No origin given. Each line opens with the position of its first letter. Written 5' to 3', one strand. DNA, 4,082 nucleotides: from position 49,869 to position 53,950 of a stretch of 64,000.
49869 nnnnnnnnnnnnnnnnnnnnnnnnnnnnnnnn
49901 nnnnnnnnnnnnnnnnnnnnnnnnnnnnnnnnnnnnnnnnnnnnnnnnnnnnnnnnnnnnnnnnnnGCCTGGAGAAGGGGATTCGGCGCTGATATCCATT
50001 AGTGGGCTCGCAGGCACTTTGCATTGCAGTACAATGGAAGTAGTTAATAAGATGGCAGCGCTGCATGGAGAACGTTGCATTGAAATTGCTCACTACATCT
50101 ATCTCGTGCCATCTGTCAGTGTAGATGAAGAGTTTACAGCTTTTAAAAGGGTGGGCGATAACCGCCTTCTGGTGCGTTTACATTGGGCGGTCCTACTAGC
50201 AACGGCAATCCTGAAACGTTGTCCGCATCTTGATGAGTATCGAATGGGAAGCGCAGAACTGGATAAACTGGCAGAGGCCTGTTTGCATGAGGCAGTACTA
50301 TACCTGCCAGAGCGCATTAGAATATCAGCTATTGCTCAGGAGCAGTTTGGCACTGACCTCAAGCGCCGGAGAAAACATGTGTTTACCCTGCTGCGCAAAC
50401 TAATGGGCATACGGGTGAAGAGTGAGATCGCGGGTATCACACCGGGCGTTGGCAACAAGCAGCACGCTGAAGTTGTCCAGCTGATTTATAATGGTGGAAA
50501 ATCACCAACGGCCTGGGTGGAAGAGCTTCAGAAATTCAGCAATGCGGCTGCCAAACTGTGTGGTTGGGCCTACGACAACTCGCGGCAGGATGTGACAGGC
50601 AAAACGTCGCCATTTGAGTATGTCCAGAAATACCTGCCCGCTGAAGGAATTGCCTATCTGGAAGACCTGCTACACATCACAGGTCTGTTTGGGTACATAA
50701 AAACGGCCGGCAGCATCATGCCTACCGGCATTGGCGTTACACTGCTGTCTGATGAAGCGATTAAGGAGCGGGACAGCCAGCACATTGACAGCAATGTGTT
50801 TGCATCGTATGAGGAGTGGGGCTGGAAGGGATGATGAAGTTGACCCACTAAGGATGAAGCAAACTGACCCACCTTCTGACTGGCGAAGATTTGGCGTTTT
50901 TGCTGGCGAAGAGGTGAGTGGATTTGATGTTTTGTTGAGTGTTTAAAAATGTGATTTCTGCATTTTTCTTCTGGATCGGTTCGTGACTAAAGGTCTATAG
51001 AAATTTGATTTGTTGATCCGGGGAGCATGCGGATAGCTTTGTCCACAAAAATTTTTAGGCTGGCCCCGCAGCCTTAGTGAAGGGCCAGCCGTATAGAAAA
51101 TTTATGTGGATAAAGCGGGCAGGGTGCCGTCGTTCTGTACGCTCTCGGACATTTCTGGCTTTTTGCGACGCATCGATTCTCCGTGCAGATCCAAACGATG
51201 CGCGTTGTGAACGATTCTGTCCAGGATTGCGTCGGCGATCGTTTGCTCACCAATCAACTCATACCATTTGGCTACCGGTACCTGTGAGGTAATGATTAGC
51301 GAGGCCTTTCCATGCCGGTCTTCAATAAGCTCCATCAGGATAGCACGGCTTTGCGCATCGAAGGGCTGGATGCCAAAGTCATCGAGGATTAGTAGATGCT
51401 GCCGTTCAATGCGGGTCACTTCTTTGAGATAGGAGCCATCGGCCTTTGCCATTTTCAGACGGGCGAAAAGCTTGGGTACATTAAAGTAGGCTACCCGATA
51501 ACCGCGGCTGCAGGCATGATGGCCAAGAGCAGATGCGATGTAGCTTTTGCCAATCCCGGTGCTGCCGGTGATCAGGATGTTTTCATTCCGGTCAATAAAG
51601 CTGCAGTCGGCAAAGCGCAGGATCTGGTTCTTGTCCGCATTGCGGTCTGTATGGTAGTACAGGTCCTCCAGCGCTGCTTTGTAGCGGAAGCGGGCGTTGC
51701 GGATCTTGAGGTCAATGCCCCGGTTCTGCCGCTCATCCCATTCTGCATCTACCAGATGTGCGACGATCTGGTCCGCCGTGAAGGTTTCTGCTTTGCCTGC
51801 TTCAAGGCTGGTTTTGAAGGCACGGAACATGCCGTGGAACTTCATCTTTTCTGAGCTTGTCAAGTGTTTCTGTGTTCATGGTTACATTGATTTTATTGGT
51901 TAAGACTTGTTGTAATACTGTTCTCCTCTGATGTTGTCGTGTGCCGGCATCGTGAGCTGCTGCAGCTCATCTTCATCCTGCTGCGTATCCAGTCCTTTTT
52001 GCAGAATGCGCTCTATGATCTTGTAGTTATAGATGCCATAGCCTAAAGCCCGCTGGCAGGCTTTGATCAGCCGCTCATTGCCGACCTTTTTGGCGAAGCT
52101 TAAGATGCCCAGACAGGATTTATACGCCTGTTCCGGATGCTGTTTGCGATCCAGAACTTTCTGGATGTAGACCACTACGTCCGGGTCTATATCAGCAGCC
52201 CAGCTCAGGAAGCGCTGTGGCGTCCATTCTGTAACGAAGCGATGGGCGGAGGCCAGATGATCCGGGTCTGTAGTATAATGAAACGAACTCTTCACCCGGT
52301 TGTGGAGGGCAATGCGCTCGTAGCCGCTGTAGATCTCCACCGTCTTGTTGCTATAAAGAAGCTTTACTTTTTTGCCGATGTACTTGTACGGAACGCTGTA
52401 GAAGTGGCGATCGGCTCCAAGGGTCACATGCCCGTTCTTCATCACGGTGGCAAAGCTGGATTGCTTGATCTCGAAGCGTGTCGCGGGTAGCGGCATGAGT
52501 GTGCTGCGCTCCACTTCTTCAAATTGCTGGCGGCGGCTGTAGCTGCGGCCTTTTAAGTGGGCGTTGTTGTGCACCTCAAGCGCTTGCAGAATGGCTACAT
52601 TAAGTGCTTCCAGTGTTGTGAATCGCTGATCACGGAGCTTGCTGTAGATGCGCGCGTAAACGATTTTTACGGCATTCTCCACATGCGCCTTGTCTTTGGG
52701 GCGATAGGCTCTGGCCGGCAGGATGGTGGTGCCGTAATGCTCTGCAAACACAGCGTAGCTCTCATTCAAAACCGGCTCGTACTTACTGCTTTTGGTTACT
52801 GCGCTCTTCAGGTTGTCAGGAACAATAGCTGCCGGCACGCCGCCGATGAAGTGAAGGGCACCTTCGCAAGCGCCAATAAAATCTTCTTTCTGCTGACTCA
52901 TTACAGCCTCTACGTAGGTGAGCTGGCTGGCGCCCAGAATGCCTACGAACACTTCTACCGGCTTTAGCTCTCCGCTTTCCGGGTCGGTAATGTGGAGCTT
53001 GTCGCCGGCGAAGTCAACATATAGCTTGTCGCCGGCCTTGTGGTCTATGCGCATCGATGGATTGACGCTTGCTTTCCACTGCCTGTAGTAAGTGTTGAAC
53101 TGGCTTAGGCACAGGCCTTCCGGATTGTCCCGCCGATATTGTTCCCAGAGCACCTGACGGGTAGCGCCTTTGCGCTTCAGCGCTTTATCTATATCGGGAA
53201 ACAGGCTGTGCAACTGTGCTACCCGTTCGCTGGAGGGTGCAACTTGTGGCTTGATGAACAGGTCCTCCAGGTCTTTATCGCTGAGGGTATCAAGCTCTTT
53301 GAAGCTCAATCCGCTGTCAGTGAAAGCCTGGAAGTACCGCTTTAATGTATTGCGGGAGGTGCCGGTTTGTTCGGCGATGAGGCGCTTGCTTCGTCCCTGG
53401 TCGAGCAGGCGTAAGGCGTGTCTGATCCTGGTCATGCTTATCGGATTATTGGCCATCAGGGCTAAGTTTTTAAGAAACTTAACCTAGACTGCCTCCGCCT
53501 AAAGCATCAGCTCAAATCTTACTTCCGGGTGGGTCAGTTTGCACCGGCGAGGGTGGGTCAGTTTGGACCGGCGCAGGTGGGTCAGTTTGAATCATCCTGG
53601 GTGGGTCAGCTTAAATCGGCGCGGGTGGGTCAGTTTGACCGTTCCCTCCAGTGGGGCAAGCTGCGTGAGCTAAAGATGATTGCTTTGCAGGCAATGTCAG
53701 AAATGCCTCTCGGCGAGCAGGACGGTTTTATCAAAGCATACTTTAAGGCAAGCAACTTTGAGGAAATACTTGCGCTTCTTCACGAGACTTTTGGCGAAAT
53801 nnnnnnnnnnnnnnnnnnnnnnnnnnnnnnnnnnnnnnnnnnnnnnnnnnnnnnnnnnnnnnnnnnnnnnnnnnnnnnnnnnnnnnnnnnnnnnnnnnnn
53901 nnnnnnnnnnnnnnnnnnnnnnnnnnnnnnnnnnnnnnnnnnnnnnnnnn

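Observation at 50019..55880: IS21 element inserted into, or immediately upstream of, a UvrD-like helicase gene; the 271-aa upstream ORF is in the same frame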

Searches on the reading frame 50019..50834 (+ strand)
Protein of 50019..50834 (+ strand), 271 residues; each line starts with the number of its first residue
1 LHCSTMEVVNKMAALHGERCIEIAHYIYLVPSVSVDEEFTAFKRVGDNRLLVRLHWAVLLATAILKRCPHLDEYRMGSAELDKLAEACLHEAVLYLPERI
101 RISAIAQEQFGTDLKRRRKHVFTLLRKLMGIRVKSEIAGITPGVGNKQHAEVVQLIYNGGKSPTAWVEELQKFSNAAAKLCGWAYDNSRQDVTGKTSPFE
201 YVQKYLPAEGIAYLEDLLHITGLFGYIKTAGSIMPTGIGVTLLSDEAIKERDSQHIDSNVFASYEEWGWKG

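Call 5: search_protein_families(library=pfam, proteins=[window:50019-50834:+], max_evalue=0.01)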
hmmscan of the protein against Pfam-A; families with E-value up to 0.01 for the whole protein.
window:50019-50834:+ (271 aa): 0 families

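Call 6: search_protein_families(library=padloc, proteins=[window:50019-50834:+], max_evalue=0.01)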
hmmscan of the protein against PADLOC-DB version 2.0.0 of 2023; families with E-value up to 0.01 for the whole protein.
window:50019-50834:+ (271 aa): 0 families

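Call 10: find_homologous_proteins(query=window:50019-50831:+, max_evalue=0.001)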
Query window:50019-50831:+ (271 aa): 1 proteins with E <= 0.001 among 600 candidates.
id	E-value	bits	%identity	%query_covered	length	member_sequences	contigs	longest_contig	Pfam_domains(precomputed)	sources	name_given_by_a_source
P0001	9.2e-176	600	100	98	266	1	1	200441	-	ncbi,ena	-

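Call 13: find_encoding_contigs(protein=P0001, flank=10000, max_places=5)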
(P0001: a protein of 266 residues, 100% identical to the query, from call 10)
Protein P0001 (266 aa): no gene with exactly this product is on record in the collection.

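Call 22: search_protein_families(library=ncbifam, proteins=[window:50019-50834:+], max_evalue=0.001)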
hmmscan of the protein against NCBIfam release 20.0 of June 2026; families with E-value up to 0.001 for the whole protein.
window:50019-50834:+ (271 aa): 0 families

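Call 23: search_protein_representatives(protein=window:50019-50831:+)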
Query: 271 residues. Proteins with E-value up to 0.001 (for the whole library): 14; up to 1e-10: 2; up to 1e-30: 0. The best 14 are listed.
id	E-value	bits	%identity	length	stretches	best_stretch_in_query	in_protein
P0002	4.9e-12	62.0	35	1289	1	107-264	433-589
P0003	1.7e-11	60.2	33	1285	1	110-268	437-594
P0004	5.4e-10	55.3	31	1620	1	54-262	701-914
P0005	7.0e-10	54.9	27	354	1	35-266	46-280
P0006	1.7e-09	53.6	28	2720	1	58-265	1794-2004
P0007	1.0e-08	51.1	29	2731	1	51-266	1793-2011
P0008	1.5e-07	47.2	28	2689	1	104-266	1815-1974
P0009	2.3e-07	46.7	26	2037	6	54-95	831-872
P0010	1.7e-06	43.9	28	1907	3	124-189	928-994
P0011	2.4e-06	43.3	25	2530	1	43-266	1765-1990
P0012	4.1e-06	42.6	29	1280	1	95-265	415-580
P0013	2.4e-05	40.0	28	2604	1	108-265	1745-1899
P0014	3.9e-05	39.4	30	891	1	105-266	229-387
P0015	4.8e-05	39.1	26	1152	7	147-204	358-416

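Call 28: search_protein_families(library=pfam, proteins=[P0008, P0002, P0004, P0005, P0006], max_evalue=0.0001)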
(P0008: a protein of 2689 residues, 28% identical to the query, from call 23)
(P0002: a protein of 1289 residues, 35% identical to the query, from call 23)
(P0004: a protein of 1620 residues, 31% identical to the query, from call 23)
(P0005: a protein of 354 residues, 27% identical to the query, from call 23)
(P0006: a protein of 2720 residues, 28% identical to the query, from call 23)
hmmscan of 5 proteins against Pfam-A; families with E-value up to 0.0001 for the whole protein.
P0008 (2689 aa): 8 families
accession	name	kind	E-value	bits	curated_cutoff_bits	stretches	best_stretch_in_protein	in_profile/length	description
PF00580.27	UvrD-helicase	-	9.7e-34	117.7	23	2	2043-2145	1-98/271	UvrD/REP helicase N-terminal domain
PF00270.35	DEAD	-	2.4e-33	115.7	26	1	1198-1374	2-163/167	DEAD/DEAH box helicase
PF13361.12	UvrD_C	-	1.1e-17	65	25.6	1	2424-2527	260-346/350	UvrD-like helicase C-terminal domain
PF00271.37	Helicase_C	-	1.3e-17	64.5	23.5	1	1432-1537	15-109/110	Helicase conserved C-terminal domain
PF13245.12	AAA_19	-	1.6e-16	61.2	25.1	1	2050-2213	4-132/134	AAA domain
PF04851.21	ResIII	-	7.5e-10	39.4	22.5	1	1194-1371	2-162/164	Type III restriction enzyme, res subunit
PF13401.12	AAA_22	-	2.3e-05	25.1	27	0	2059-2207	8-124/130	AAA domain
PF13604.12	AAA_30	-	2.4e-05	24.6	27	1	2043-2209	2-127/191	AAA domain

P0002 (1289 aa): 8 families
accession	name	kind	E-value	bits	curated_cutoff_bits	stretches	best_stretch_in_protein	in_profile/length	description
PF00580.27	UvrD-helicase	-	2.6e-29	103.2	23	2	660-762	1-98/271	UvrD/REP helicase N-terminal domain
PF00271.37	Helicase_C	-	3e-22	79.4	23.5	1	49-153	15-108/110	Helicase conserved C-terminal domain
PF13361.12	UvrD_C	-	3.7e-21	76.4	25.6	2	1046-1142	243-346/350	UvrD-like helicase C-terminal domain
PF13245.12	AAA_19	-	2.1e-17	64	25.1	1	670-830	8-132/134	AAA domain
PF13086.12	AAA_11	-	1e-06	29.2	27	1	660-734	2-80/257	AAA domain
PF13604.12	AAA_30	-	1.7e-06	28.3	27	1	660-826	2-127/191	AAA domain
PF13538.12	UvrD_C_2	-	6.5e-06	26.4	27.4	0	1082-1141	2-51/52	UvrD-like helicase C-terminal domain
PF00270.35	DEAD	-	6.5e-05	23.2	26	0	663-735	3-75/167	DEAD/DEAH box helicase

P0004 (1620 aa): 9 families
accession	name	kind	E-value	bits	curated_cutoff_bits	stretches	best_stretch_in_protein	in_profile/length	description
PF00270.35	DEAD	-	1.3e-33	116.5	26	1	142-317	2-164/167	DEAD/DEAH box helicase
PF00580.27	UvrD-helicase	-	8.1e-33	114.7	23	2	988-1086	1-94/271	UvrD/REP helicase N-terminal domain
PF00271.37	Helicase_C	-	9.2e-19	68.2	23.5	1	376-479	16-108/110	Helicase conserved C-terminal domain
PF13245.12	AAA_19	-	1.7e-17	64.2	25.1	1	995-1158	5-132/134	AAA domain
PF13361.12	UvrD_C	-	4.1e-17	63.1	25.6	1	1392-1473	264-347/350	UvrD-like helicase C-terminal domain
PF04851.21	ResIII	-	1e-11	45.4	22.5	1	138-313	2-162/164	Type III restriction enzyme, res subunit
PF13604.12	AAA_30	-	5.7e-07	29.9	27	1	988-1154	2-127/191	AAA domain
PF13538.12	UvrD_C_2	-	1.6e-05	25.1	27.4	0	1413-1469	3-49/52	UvrD-like helicase C-terminal domain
PF01443.25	Viral_helicase1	-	8.5e-05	22.9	21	0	1117-1192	61-134/228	Viral superfamily 1 RNA helicase core domain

P0005 (354 aa): 0 families

P0006 (2720 aa): 8 families
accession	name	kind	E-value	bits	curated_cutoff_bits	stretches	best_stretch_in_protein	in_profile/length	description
PF00580.27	UvrD-helicase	-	8.4e-31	108.1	23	2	2074-2167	1-89/271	UvrD/REP helicase N-terminal domain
PF00270.35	DEAD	-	2.4e-29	102.6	26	1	1228-1404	2-163/167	DEAD/DEAH box helicase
PF13361.12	UvrD_C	-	2.2e-19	70.5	25.6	1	2488-2556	284-345/350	UvrD-like helicase C-terminal domain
PF00271.37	Helicase_C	-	1.3e-17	64.5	23.5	1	1464-1568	16-109/110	Helicase conserved C-terminal domain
PF13245.12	AAA_19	-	5.9e-15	56.1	25.1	1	2084-2244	8-132/134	AAA domain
PF04851.21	ResIII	-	4.5e-09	36.9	22.5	0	1225-1401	3-162/164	Type III restriction enzyme, res subunit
PF13538.12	UvrD_C_2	-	2.5e-06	27.7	27.4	0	2495-2513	3-23/52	UvrD-like helicase C-terminal domain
PF13401.12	AAA_22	-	3.7e-05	24.5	27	0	2089-2238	7-124/130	AAA domain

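Call 37: search_protein_families(library=padloc, proteins=[P0008], max_evalue=0.00001)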
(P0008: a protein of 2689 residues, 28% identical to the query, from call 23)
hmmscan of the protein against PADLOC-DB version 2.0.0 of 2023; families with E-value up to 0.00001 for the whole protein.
P0008 (2689 aa): 70 families (the best 25 are shown)
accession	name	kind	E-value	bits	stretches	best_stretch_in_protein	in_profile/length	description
PDLC02864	DpdF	-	1.4e-60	203.7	1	1196-1537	23-328/610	DpdF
PDLC02861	DpdF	-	3.4e-56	188.8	1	1194-1540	27-336/611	DpdF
PDLC02870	DpdF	-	1.7e-52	176.6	1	1195-1538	13-321/534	DpdF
PDLC03928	PsyrT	-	1.4e-50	170.4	1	1174-1539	6-337/689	-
PDLC01089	C3a193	-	5.6e-50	168.6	1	1213-1545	269-590/983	poss. alt. Cas3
PDLC02865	DpdF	-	5.6e-41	138.2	1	1195-1566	759-1098/1499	DpdF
PDLC00117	GajB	-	2e-40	136.9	3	2042-2111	15-82/604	UrvD helicase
PDLC02855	DpdF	-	4.9e-37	125.6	1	1212-1538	158-470/825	DpdF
PDLC03802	RTasHel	-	4.1e-36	123.1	2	2146-2332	168-329/675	DRT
PDLC02859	DpdF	-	6.5e-33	112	1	1194-1550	99-428/545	DpdF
PDLC02868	DpdF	-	9.4e-32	107.7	2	1214-1379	356-513/1078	DpdF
PDLC00132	GajB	-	9.3e-31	105.1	2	2172-2264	216-302/625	UrvD helicase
PDLC00114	GajB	-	9e-30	101.8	2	2155-2264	200-302/635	UrvD helicase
PDLC00127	GajB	-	1e-28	98.2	3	2171-2213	202-246/594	UrvD helicase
PDLC00129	GajB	-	2e-28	97.4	3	2170-2262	226-310/594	UrvD helicase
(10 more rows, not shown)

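Call 60: list_cluster_members(proteins=[P0006, P0007, P0008, P0011, P0013, P0004, P0002, P0001])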
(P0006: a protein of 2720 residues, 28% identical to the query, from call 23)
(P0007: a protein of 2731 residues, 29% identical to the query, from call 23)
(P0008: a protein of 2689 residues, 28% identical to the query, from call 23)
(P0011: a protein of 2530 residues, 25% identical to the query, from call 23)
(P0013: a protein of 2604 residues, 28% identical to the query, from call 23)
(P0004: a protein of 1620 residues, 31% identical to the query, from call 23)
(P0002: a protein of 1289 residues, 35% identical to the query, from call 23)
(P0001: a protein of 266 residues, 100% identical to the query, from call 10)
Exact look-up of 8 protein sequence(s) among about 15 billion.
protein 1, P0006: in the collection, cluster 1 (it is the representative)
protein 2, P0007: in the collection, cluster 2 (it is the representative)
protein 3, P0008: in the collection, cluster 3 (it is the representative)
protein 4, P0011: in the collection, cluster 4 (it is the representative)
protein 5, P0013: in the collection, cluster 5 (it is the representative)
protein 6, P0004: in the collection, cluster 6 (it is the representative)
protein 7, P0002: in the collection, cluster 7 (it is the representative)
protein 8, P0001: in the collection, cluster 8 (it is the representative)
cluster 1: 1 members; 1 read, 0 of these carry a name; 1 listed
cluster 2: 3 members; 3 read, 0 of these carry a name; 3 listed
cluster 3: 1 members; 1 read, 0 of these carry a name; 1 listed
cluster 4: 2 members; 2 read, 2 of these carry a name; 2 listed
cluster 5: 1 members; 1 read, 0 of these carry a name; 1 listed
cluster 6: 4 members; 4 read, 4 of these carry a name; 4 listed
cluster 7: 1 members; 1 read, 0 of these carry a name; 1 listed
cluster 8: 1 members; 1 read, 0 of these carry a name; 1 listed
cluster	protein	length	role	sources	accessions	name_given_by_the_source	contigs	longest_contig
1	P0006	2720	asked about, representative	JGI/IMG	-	-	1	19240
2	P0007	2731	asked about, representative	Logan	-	-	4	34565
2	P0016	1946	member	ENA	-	-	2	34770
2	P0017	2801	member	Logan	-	-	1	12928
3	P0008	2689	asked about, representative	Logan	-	-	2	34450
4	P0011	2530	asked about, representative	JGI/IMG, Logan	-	RecQ family ATP-dependent DNA helicase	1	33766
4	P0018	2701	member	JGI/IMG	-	RecQ family ATP-dependent DNA helicase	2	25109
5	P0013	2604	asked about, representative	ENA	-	-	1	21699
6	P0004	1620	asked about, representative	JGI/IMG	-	RecQ family ATP-dependent DNA helicase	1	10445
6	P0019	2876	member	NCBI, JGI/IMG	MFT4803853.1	MAG: RecQ family ATP-dependent DNA helicase [Psychroserpens sp.] | RecQ family ATP-dependent DNA helicase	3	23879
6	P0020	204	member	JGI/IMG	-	ATP-dependent DNA helicase RecQ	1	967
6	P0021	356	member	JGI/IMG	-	cold shock CspA family protein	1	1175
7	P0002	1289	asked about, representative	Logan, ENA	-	-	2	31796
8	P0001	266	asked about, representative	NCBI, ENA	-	-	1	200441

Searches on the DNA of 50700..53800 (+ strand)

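Call 8: search_dna_similar(query=window:50700-53800:+, collection=plasmids, mode=near, max_rows=20)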
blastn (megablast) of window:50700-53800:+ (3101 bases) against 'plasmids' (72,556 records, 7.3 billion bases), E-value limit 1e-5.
No match.

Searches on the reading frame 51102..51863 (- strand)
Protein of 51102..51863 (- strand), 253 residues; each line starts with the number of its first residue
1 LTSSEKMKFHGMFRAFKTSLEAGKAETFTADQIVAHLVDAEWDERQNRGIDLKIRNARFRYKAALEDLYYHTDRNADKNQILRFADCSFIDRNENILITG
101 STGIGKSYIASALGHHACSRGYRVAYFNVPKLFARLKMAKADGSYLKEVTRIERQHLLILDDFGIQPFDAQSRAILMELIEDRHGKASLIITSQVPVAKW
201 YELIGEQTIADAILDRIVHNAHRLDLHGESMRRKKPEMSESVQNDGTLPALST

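Call 5: search_protein_families(library=pfam, proteins=[window:51102-51863:-], max_evalue=0.01)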
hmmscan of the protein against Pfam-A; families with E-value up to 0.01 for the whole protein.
window:51102-51863:- (253 aa): 9 families
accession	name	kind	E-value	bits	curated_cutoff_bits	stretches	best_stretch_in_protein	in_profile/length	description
PF01695.23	IstB_IS21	-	1.7e-66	224.5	24.1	1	4-235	3-234/238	IstB-like ATP binding protein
PF20720.3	nSTAND3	-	3.1e-06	27.4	27.2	1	90-139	14-55/155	Novel STAND NTPase 3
PF13191.12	AAA_16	-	4.7e-05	24.4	32.6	1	81-125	12-56/167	AAA ATPase domain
PF03308.22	MeaB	-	0.0013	18.2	23.1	1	90-129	30-69/273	Methylmalonyl Co-A mutase-associated GTPase MeaB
PF00158.32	Sigma54_activat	-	0.0023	18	20.2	1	89-130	18-59/168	Sigma-54 interaction domain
PF01935.23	DUF87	-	0.0061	17.1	23.2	0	96-122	26-53/220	Helicase HerA, central domain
PF13173.12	AAA_14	-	0.0078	16.6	27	0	93-162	2-70/129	AAA domain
PF00308.24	Bac_DnaA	-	0.0081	16.8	23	0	95-181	36-124/162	Bacterial DnaA ATPAse domain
PF13401.12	AAA_22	-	0.0083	16.9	27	0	94-133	6-45/130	AAA domain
